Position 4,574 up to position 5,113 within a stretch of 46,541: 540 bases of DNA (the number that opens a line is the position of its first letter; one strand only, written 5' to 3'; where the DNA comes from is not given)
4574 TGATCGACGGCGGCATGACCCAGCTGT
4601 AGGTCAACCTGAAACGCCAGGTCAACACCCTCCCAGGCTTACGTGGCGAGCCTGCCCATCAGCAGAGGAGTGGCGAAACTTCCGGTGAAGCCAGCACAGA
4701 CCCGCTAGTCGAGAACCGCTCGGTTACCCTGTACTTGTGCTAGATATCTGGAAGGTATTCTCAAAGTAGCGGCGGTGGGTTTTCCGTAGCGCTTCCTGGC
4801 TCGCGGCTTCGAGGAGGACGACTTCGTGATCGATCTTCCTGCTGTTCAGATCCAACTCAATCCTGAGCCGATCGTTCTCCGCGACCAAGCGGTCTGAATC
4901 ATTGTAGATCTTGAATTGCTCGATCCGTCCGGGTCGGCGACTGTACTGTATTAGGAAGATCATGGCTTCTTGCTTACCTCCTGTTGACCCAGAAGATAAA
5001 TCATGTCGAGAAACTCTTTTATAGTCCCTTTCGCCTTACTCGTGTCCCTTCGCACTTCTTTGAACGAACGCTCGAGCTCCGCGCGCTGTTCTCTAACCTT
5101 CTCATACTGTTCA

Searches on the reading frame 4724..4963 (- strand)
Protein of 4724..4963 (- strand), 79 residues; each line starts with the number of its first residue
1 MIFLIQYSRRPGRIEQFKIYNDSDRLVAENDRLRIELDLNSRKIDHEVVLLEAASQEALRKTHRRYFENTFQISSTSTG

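Call 4: search_protein_families(library=pfam, proteins=[window:4724-4963:-], max_evalue=1)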
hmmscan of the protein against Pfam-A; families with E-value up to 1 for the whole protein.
window:4724-4963:- (79 aa): 0 families

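Call 5: search_protein_families(library=padloc, proteins=[window:4724-4963:-], max_evalue=1)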
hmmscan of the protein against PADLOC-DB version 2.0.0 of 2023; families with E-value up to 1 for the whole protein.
window:4724-4963:- (79 aa): 1 family
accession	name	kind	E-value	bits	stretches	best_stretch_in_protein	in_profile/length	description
PDLC04999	PDC-S33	-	0.00033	18.2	1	3-70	266-331/349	-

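Call 6: search_protein_families(library=ncbifam, proteins=[window:4724-4963:-], max_evalue=1)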
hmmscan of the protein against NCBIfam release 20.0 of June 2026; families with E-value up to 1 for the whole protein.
window:4724-4963:- (79 aa): 1 family
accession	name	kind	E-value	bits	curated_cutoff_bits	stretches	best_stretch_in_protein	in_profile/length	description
NF047781.1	LB099_fam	equivalog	0.01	15.9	200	1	7-67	70-131/170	LB099 family protein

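Call 9: search_solved_structures(query=window:4724-4963:-, max_evalue=10)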
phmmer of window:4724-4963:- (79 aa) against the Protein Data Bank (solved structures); distinct sequences matched with E-value up to 10: 6.
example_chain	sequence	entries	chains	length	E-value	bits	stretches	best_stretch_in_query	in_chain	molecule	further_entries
5h6i_A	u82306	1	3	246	0.016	18.8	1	13-60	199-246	Protein B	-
5y2g_A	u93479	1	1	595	0.033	17.8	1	13-62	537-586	Maltose-binding periplasmic protein,Protein B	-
8vur_L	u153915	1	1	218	0.17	15.6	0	6-43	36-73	003-102 Light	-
9ekk_A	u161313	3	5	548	1.1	13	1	19-65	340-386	IgA protease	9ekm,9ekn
9i4z_A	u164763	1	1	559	1.1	13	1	19-65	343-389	IgA protease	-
9qdh_A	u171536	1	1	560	1.1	13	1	19-65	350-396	IgA protease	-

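Call 12: find_homologous_proteins(query=window:4724-4963:-, max_evalue=0.01)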
Query window:4724-4963:- (79 aa): 801 proteins with E <= 0.01 among 803 candidates; the best 120 are listed.
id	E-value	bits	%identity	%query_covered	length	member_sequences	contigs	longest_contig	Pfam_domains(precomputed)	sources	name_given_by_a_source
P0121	2.4e-43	162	100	100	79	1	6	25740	-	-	-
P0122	1.5e-33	131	84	100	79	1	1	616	-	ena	-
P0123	3.1e-33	130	84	100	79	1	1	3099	-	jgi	jgi:hypothetical protein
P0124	3.4e-33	130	84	100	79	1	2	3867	-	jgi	jgi:hypothetical protein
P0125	6.0e-26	107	70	100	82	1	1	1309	-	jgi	jgi:hypothetical protein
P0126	3.7e-25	105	65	100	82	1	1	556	-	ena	-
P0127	1.4e-24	103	68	100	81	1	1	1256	-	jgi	jgi:hypothetical protein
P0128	1.5e-23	100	63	100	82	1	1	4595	-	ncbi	-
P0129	1.8e-23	99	66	97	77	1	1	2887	-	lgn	-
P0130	2.2e-23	99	61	100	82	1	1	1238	-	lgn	-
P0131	2.7e-23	99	65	100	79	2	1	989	-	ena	-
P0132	2.8e-23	99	63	100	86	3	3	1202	-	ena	-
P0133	3.0e-23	99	62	100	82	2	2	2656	-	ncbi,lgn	-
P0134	3.7e-23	98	66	97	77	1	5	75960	-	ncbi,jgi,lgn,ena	-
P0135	3.9e-23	98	63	100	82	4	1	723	-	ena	-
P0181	2.5e-21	93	61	100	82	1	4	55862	-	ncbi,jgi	jgi:hypothetical protein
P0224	9.2e-21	91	61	97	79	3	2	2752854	-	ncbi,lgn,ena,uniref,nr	ncbi:MAG: hypothetical protein F9K13_06850 [Candidatus Methylomirabilis oxygeniifera]|uniref:Unchara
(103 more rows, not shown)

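Call 14: find_encoding_contigs(protein=P0224, flank=6000, max_places=3)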
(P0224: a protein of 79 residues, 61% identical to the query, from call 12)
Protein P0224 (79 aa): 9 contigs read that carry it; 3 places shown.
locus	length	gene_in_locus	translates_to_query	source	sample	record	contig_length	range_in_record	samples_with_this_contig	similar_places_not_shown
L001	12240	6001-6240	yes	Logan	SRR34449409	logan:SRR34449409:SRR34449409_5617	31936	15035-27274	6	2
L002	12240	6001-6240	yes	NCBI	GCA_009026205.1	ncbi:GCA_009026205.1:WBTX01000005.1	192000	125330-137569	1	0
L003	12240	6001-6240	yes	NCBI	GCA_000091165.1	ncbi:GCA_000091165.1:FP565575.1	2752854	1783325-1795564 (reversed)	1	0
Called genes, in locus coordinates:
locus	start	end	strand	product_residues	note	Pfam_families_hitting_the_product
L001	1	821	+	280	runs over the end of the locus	PF00656:Peptidase_C14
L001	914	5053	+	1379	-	PF03415:Peptidase_C11, PF12770:CHAT, PF24096:DUF7379, PF02089:Palm_thioest (weak)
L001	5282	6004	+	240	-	PF04607:RelA_SpoT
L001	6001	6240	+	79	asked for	-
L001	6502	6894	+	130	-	PF03061:4HBT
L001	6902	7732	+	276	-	PF01887:SAM_HAT_N, PF20257:SAM_HAT_C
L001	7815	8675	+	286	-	PF00140:Sigma70_r1_2, PF04542:Sigma70_r2, PF04539:Sigma70_r3 (faint), PF04545:Sigma70_r4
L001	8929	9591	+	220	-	PF01135:PCMT, PF00398:RrnaAD (weak), PF13847:Methyltransf_31 (weak), PF13649:Methyltransf_25 (weak)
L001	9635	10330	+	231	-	PF01694:Rhomboid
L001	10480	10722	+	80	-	PF06262:Zincin_1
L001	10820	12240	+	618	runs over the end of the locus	PF00291:PALP, PF08502:LeuA_dimer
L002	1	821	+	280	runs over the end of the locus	PF00656:Peptidase_C14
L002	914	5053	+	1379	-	PF03415:Peptidase_C11, PF12770:CHAT, PF24096:DUF7379, PF02089:Palm_thioest (weak)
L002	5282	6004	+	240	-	PF04607:RelA_SpoT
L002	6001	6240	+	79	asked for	-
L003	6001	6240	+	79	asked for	-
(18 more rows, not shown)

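Call 15: find_encoding_contigs(protein=P0134, flank=6000, max_places=3)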
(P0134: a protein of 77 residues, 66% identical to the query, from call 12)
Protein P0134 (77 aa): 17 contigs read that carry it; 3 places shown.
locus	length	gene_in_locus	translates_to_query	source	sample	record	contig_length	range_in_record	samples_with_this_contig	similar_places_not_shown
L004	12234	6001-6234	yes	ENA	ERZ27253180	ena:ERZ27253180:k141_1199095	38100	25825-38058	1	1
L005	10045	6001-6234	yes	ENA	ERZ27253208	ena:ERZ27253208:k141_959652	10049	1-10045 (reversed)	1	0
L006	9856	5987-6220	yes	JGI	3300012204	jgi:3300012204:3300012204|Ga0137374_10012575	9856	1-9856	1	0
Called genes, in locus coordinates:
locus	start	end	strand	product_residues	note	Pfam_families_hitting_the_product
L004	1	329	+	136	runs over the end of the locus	PF05168:HEPN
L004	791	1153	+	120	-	-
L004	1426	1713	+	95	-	-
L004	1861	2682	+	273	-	PF13489:Methyltransf_23 (weak), PF01209:Ubie_methyltran (faint), PF13847:Methyltransf_31, PF08241:Methyltransf_11, PF08242:Methyltransf_12, PF13649:Methyltransf_25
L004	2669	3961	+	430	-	PF13091:PLDc_2 (weak), PF00614:PLDc (faint), PF13091:PLDc_2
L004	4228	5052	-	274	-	PF00106:adh_short, PF13561:adh_short_C2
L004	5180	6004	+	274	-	PF04607:RelA_SpoT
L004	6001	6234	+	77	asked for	-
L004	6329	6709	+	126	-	-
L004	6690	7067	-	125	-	PF00872:Transposase_mut (weak)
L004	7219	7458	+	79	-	-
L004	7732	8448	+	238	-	PF01610:DDE_Tnp_ISL3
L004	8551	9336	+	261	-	PF09848:SLFN-g3_helicase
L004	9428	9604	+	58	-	-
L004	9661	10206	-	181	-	PF01979:Amidohydro_1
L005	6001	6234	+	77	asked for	-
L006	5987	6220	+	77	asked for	-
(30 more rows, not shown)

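Call 16: find_encoding_contigs(protein=P0181, flank=6000, max_places=3)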
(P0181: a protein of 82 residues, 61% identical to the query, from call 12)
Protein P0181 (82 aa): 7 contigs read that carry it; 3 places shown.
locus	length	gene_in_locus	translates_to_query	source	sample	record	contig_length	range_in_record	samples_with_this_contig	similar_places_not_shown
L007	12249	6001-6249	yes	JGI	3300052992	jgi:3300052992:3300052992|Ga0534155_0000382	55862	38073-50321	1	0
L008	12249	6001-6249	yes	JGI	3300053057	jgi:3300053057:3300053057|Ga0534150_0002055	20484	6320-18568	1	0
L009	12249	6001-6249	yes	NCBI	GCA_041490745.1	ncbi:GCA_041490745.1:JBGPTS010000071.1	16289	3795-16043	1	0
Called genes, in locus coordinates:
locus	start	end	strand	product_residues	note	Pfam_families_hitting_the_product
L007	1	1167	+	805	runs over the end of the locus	PF04879:Molybdop_Fe4S4, PF00384:Molybdopterin, PF01568:Molydop_binding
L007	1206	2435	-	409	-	PF07690:MFS_1, PF13347:MFS_2 (weak), PF12832:MFS_1_like (weak), PF06779:MFS_4 (weak)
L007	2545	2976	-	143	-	-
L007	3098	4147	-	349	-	PF04055:Radical_SAM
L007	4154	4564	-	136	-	-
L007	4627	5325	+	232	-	PF00730:HhH-GPD, PF00633:HHH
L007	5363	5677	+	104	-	PF06296:RelE (weak)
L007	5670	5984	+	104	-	PF15731:MqsA_antitoxin (weak), PF20432:Xre-like-HTH (faint), PF01381:HTH_3, PF12844:HTH_19 (weak), PF13518:HTH_28 (faint), PF13560:HTH_31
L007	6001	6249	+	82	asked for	-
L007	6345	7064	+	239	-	-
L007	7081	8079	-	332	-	PF00296:Bac_luciferase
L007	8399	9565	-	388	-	PF07969:Amidohydro_3 (faint), PF01979:Amidohydro_1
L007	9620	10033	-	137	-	PF00903:Glyoxalase, PF12681:Glyoxalase_2, PF22677:Ble-like_N (faint), PF13669:Glyoxalase_4 (weak), PF18029:Glyoxalase_6 (weak)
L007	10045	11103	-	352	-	PF00155:Aminotran_1_2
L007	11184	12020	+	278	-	PF06745:ATPase, PF13481:AAA_25, PF23442:DUF7125 (faint)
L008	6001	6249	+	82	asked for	-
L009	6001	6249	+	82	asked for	-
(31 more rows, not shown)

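Call 19: find_related_loci(query=A2, collection=genome_contigs, flank=6000)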
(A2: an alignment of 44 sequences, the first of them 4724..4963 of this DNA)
Query A2 (79 aa) in genome_contigs; peptide patterns used: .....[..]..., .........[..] (x = any residue, [..] = any of these).
217 stretches matched a pattern; 161 encode a relative of the query (tblastn E <= 1e-3); the best 80 are kept; 80 distinct loci.
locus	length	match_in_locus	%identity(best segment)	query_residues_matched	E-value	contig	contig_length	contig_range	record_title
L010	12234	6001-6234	65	2-79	1e-29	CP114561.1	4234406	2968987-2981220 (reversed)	MAG: Candidatus Manganitrophus sp. isolate GAC4 chromosome, complete genome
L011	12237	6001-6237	61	1-79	3e-28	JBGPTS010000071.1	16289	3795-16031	MAG: Candidatus Binatia bacterium isolate OBJ1_062018_110_62 k141_1963261_length_16289_cov_12.9316, whole genome shotgun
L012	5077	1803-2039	59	1-79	1e-27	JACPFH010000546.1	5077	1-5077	MAG: Deltaproteobacteria bacterium isolate NC_groundwater_356_Ag_B-0.1um_58_8 GD18-4_B1_scaffold_1327373, whole genome s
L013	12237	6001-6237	59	1-79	2e-27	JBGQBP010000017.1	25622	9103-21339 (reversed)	MAG: Candidatus Binatia bacterium isolate OBJ2_061818_110_61 k141_446357_length_25622_cov_43.2288, whole genome shotgun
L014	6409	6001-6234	63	1-78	5e-27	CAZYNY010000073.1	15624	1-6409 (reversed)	MAG TPA_asm: uncultured Nitrospirota bacterium isolate binchicken_co213_54 genome assembly, contig: NODE_6818_length_156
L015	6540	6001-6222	64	1-74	5e-27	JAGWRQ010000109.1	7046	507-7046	MAG: Candidatus Methylomirabilota bacterium isolate REEB33 contig-150_14157, whole genome shotgun sequence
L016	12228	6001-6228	61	1-76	9e-27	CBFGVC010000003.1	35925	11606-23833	MAG TPA_asm: uncultured Fibrobacteria bacterium isolate SRR17295757_maxbin2_22 genome assembly, contig: ERZ23398518.1076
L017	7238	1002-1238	61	1-79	2e-26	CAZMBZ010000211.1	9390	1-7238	MAG TPA_asm: uncultured Planctomycetaceae bacterium isolate binchicken_co181_571 genome assembly, contig: NODE_14924_len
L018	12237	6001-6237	59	1-79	4e-26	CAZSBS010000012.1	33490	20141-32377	MAG TPA_asm: uncultured Planctomycetaceae bacterium isolate SRP178699_co1_604 genome assembly, contig: NODE_1336_length_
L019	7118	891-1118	61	1-76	7e-26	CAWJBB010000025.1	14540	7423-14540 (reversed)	MAG: uncultured delta proteobacterium isolate MFD04850.bin.2.19 genome assembly, contig: contig_15902, whole genome shot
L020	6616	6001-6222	66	1-74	2e-25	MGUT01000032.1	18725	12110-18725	MAG: Elusimicrobia bacterium RIFCSPLOWO2_01_FULL_64_13 rifcsplowo2_01_scaffold_21968, whole genome shotgun sequence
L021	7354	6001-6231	57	1-77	3e-25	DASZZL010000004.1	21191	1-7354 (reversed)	MAG TPA_asm: Pyrinomonadaceae bacterium isolate SMAG_U6235 k141_16689, whole genome shotgun sequence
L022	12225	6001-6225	57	1-75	4e-25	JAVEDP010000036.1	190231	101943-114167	MAG: Pyrinomonadaceae bacterium isolate BP_18 scaffold_4213303, whole genome shotgun sequence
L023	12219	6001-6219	62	1-73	6e-25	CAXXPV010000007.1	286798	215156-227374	MAG: Thermoguttaceae bacterium isolate 5d2646e0-01ad-46f9-a460-09296c79865c genome assembly, contig: contig_7, whole gen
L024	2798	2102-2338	57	1-79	7e-25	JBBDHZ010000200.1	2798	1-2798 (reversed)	MAG: Candidatus Paceibacterota bacterium isolate LejiaA_56_15 Lejia_A_47448_length_2798_cov_10, whole genome shotgun seq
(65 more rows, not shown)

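Call 32: search_protein_representatives(alignment_id=A2)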
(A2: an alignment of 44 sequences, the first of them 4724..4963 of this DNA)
Query: 44 sequences, 81 profile positions. Proteins with E-value up to 0.001 (for the whole library): 1111; up to 1e-10: 432; up to 1e-30: 3. The best 150 are listed.
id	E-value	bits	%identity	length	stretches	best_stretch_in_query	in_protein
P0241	3.2e-33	129.4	-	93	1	1-76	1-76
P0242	2.7e-32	126.5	-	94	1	1-76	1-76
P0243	1.8e-31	123.8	-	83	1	1-79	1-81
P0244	1.3e-30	121.1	-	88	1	1-78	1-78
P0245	2.3e-30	120.3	-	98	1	1-77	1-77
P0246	2.7e-30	120.1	-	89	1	1-78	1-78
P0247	3.3e-30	119.8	-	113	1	1-77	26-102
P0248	3.0e-29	116.7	-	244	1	1-78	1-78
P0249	3.1e-29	116.7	-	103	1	1-68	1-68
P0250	7.4e-29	115.5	-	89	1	1-75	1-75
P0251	1.2e-28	114.7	-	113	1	1-77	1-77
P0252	2.0e-28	114.1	-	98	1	1-77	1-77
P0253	2.6e-28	113.7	-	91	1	1-78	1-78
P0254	3.0e-28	113.5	-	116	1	1-78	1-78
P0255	3.3e-28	113.4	-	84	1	1-78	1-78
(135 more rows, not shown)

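Call 35: search_solved_structures(query=A2, max_evalue=10, show_alignments=2)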
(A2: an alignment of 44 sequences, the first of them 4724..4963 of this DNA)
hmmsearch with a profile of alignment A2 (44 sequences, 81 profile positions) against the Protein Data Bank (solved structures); distinct sequences matched with E-value up to 10: 2.
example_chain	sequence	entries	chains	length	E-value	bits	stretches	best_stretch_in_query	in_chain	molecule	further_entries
6l4p_B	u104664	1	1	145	0.78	12.8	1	6-52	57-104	Flagellar outer dynein arm heavy chain gamma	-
2oog_A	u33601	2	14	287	1.1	12.3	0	39-65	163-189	Glycerophosphoryl diester phosphodiesterase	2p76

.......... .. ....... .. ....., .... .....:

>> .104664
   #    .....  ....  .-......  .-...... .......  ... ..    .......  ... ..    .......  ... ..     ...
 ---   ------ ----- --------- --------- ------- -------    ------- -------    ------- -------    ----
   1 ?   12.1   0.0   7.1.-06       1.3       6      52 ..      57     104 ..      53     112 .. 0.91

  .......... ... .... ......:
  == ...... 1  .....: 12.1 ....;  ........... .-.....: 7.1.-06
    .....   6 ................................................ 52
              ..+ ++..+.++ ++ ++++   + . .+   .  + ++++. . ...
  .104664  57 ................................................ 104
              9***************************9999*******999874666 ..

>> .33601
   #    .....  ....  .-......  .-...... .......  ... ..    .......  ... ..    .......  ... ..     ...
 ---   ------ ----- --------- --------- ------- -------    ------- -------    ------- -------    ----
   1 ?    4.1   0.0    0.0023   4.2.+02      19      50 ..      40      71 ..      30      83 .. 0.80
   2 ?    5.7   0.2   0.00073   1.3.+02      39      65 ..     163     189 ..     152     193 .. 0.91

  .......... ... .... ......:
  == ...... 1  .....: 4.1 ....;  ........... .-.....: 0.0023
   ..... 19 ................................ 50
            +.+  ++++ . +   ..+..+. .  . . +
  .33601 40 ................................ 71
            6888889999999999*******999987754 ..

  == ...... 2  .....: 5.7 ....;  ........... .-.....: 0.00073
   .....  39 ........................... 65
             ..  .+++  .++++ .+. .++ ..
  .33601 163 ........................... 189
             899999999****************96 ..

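Call 37: find_encoding_contigs(protein=window:4724-4963:-, flank=8000, max_places=8)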
Protein window:4724-4963:- (79 aa): 11 contigs read that carry it; 8 places shown.
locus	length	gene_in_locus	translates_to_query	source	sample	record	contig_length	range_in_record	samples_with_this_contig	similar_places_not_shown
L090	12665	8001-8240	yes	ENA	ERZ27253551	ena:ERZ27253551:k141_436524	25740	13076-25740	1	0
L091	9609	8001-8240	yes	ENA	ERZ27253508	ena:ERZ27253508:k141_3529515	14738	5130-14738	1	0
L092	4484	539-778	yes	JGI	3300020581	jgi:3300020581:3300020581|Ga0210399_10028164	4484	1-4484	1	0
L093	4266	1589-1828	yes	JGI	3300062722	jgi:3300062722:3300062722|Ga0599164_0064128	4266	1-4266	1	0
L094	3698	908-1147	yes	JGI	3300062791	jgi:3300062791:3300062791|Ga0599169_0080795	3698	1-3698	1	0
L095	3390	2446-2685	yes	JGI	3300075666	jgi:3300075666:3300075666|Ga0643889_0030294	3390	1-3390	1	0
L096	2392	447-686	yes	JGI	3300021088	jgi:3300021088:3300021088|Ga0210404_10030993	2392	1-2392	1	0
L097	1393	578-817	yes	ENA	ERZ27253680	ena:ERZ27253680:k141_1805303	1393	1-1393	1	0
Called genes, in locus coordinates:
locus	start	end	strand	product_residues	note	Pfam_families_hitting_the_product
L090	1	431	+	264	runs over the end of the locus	PF00149:Metallophos, PF13277:YmdB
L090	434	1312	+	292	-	PF00763:THF_DHG_CYH, PF02882:THF_DHG_CYH_C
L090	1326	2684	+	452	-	PF13742:tRNA_anti_2, PF01336:tRNA_anti-codon, PF02601:Exonuc_VII_L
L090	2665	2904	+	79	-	PF02609:Exonuc_VII_S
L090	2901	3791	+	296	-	PF00348:polyprenyl_synt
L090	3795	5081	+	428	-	PF03952:Enolase_N, PF00113:Enolase_C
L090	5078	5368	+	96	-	PF04977:DivIC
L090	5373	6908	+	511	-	PF13641:Glyco_tranf_2_3, PF13632:Glyco_trans_2_3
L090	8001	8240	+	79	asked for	-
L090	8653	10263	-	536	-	PF00496:SBP_bac_5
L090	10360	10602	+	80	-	PF13468:Glyoxalase_3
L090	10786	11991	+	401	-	PF04909:Amidohydro_2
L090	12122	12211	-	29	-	-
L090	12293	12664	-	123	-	?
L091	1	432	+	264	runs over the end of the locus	PF00149:Metallophos, PF13277:YmdB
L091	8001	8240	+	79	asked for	-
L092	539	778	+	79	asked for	-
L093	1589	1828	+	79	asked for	-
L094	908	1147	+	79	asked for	-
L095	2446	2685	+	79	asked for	-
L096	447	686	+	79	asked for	-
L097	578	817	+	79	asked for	-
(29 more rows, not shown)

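Call 43: find_related_loci(query=A2, collection=viral_contigs, flank=6000)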
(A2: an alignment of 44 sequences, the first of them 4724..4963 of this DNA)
Query A2 (79 aa) in viral_contigs; peptide patterns used: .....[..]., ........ (x = any residue, [..] = any of these).
115 stretches matched a pattern, but none encodes a relative of the query by tblastn (E <= 1e-3).

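Call 54: predict_structure(alignment_id=A2)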
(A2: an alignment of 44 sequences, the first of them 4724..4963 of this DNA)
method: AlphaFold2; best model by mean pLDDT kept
length: 79 residues; sequences in the alignment: 44
mean_pLDDT: 83.9   pTM: 0.70
mean pLDDT of the five models: 83.9, 81.1, 80.9, 80.6, 79.3
residues with pLDDT >= 90: 46; 70-90: 21; 50-70: 3; < 50: 9
segments of 3 or more residues with pLDDT < 50: 71-79
pLDDT, mean of each block of 10 residues (from residue 1): 91 89 95 95 93 88 74 41
secondary structure, 60 per line:
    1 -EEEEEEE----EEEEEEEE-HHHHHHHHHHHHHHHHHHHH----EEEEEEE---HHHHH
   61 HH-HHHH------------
elements in order: E2-8 E13-20 H22-41 E46-52 H56-62 H64-67
